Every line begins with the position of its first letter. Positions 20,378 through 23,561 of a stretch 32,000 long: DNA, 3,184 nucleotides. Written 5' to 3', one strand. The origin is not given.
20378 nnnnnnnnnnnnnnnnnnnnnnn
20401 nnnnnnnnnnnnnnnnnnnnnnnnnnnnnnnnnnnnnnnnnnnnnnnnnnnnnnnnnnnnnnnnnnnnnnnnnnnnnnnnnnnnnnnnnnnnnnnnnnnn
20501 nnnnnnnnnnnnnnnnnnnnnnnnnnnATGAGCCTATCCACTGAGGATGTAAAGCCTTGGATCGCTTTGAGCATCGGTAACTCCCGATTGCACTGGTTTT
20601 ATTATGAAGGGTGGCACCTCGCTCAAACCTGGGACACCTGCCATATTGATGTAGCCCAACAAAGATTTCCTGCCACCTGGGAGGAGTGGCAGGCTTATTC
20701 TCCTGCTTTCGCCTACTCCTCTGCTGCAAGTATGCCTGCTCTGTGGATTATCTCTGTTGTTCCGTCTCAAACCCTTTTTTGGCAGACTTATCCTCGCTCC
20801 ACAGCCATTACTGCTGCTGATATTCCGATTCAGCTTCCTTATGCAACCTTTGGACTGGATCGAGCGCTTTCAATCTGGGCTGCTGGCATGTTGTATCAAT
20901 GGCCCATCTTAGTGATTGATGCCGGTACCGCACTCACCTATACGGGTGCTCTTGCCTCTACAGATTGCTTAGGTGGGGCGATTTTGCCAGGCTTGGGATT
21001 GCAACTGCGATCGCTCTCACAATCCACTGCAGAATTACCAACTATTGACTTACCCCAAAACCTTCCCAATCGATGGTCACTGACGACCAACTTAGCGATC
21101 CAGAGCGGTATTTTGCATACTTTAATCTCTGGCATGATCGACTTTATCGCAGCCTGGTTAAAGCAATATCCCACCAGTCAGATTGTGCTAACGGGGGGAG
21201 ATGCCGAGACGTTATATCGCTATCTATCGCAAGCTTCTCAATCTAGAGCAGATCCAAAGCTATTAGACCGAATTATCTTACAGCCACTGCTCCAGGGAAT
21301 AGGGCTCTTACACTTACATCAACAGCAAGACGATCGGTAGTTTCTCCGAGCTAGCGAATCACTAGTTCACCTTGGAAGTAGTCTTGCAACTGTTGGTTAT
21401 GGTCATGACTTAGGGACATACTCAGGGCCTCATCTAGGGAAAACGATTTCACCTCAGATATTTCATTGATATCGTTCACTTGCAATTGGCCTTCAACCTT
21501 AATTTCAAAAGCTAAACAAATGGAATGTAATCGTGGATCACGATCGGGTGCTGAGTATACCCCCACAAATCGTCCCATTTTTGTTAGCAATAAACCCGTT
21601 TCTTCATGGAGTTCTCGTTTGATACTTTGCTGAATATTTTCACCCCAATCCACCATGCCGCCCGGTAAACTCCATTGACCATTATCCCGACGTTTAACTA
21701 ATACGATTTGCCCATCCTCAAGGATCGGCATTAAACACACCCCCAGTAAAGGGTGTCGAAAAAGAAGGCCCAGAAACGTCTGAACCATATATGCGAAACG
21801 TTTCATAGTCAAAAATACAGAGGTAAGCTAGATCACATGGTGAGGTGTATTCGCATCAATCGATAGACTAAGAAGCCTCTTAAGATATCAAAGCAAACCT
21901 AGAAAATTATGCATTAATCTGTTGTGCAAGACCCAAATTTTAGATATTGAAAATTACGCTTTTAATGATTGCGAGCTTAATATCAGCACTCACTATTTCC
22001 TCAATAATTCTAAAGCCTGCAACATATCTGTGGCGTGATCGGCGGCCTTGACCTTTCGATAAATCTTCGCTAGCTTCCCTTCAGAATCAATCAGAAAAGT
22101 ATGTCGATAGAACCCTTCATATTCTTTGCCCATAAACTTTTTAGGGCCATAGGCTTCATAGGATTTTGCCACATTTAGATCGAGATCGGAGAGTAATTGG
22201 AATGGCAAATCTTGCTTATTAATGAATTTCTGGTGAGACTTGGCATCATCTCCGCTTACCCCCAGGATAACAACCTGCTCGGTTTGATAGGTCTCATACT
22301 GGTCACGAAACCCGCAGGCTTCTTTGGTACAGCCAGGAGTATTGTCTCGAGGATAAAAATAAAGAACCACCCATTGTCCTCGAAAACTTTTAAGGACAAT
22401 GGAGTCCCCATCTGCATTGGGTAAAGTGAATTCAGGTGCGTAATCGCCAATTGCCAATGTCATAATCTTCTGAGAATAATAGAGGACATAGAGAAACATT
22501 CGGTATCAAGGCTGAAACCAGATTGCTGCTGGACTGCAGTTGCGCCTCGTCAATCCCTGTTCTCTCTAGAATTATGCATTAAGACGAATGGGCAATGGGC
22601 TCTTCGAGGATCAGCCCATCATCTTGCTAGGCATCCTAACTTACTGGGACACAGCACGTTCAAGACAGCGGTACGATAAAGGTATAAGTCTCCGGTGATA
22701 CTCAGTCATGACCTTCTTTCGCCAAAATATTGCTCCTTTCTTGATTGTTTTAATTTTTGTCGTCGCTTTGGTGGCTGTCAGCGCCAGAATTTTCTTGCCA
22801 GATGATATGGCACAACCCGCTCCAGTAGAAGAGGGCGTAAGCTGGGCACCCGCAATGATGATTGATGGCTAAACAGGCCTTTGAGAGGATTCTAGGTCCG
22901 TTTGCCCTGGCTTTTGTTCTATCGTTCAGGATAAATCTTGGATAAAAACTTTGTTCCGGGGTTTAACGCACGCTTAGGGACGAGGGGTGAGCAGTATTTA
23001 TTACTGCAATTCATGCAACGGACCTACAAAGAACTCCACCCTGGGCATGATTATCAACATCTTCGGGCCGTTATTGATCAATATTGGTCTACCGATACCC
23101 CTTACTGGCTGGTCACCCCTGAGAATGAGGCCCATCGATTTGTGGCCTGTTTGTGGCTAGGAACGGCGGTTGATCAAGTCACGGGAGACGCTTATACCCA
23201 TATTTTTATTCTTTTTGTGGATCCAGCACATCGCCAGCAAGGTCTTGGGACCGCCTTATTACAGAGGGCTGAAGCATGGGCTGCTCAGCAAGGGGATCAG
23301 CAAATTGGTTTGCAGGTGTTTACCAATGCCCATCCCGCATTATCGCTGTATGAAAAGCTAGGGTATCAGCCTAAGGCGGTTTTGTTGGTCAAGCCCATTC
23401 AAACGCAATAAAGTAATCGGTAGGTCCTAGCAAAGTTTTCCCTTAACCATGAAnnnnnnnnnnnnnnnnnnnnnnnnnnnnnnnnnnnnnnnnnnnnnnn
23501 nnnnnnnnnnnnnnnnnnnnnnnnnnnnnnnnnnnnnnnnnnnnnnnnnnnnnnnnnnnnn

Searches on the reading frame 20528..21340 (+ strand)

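Call 22: search_protein_families(library=pfam, proteins=[window:20528-21340:+], max_evalue=0.001)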
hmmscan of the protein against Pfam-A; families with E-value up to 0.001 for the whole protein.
window:20528-21340:+ (270 aa): 1 family
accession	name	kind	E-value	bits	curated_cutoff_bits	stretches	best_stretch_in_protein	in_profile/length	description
PF03309.20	Pan_kinase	-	5.1e-25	89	24.7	1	12-201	2-197/205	Type III pantothenate kinase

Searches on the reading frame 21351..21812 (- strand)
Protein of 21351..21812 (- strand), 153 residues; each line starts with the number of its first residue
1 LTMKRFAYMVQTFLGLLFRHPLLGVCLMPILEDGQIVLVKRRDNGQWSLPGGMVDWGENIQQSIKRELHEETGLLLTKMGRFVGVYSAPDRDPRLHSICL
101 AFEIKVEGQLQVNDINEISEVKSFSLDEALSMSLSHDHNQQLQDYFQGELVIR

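Call 67: search_protein_families(library=pfam, proteins=[window:21351-21812:-], max_evalue=0.001)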
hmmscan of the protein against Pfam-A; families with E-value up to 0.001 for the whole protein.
window:21351-21812:- (153 aa): 2 families
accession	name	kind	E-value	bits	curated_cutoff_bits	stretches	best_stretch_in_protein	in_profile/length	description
PF00293.34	NUDIX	-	3.2e-24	85.9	21.1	1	24-140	5-129/134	NUDIX domain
PF22327.2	Nudt16-like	-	9.2e-05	22.9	27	1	35-78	23-67/161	U8 snoRNA-decapping enzyme-like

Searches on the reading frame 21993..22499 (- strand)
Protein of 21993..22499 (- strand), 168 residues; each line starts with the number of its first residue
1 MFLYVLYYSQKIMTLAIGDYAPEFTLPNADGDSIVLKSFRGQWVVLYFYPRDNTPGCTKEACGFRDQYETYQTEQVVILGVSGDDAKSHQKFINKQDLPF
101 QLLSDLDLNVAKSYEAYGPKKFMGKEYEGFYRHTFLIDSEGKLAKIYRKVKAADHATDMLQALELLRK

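Call 67: search_protein_families(library=pfam, proteins=[window:21993-22499:-], max_evalue=0.001)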
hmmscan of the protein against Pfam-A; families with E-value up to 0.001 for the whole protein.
window:21993-22499:- (168 aa): 2 families
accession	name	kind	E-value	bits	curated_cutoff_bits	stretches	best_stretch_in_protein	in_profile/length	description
PF00578.27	AhpC-TSA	-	1.8e-40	138.1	26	1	17-145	1-123/124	AhpC/TSA family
PF08534.16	Redoxin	-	8.3e-20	71.5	26.6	1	18-152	3-137/148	Redoxin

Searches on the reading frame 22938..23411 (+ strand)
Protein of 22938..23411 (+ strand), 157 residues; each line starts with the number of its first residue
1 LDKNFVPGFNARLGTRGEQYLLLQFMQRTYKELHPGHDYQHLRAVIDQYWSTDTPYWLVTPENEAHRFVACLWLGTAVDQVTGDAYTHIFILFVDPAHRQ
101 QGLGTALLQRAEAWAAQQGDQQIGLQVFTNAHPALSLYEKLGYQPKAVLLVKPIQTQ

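Call 67: search_protein_families(library=pfam, proteins=[window:22938-23411:+], max_evalue=0.001)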
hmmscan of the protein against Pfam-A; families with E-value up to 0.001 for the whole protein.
window:22938-23411:+ (157 aa): 4 families
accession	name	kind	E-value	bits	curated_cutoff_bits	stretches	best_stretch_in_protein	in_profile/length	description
PF00583.31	Acetyltransf_1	-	5.1e-17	62.7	20.7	1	29-143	7-116/116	Acetyltransferase (GNAT) family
PF13508.13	Acetyltransf_7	-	7.2e-14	52.4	27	1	74-145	15-84/84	Acetyltransferase (GNAT) domain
PF13673.13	Acetyltransf_10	-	6.9e-10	39.4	23.6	1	85-145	50-109/128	Acetyltransferase (GNAT) domain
PF08445.16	FR47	-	1.7e-08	34.8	22.1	1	76-144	11-78/86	FR47-like protein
